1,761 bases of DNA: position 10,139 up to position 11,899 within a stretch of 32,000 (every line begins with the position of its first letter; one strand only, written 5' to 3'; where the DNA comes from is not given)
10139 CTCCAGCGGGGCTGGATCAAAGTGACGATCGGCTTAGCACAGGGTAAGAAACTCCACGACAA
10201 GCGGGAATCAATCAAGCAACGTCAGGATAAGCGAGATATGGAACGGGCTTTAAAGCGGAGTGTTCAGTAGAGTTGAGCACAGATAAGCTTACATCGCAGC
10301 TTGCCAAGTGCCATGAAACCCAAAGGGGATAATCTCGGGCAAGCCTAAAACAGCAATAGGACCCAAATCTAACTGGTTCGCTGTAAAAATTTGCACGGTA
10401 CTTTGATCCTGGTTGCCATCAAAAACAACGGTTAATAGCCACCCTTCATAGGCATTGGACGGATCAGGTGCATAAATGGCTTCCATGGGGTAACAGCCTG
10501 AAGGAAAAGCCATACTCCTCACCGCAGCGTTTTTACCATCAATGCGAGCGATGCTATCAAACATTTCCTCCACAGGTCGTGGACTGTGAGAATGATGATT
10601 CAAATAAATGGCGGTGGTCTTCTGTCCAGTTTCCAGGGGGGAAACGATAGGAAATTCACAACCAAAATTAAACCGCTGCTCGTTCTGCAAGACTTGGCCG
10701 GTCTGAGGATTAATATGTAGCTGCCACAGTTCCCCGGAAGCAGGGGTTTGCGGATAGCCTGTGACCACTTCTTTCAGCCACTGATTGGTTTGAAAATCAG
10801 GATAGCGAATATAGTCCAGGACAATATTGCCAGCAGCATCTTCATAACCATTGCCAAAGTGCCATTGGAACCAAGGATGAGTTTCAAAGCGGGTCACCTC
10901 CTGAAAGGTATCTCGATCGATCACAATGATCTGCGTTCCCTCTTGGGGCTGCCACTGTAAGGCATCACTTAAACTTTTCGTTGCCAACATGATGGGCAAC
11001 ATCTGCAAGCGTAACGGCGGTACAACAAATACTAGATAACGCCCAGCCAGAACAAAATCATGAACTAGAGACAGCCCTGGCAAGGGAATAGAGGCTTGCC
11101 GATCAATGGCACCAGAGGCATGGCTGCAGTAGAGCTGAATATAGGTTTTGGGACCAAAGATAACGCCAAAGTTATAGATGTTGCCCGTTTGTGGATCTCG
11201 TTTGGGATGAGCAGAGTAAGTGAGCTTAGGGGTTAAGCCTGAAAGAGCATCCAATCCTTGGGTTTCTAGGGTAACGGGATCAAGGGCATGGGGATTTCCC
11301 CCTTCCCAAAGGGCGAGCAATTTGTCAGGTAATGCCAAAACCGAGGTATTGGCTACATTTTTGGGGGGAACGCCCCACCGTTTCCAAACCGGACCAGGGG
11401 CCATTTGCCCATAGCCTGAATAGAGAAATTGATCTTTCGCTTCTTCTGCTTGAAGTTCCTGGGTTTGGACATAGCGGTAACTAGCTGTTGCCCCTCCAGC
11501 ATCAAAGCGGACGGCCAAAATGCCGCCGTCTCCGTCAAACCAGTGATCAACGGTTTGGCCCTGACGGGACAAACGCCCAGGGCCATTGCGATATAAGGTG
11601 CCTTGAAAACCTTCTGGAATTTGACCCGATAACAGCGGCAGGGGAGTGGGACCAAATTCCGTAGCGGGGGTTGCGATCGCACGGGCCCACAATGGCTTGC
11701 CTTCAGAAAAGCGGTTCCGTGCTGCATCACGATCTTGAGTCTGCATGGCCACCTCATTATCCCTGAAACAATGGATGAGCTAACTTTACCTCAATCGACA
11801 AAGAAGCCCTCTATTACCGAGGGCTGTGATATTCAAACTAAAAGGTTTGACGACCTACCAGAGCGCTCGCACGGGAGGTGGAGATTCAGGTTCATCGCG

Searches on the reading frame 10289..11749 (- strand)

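Call 25: search_protein_families(library=pfam, proteins=[window:10289-11749:-], max_evalue=0.001)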
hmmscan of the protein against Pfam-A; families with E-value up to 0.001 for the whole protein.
window:10289-11749:- (486 aa): 1 family
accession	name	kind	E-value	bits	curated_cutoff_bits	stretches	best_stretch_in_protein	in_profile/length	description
PF03055.21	RPE65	-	9.3e-127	424.4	27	1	29-483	5-468/469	Retinal pigment epithelial membrane protein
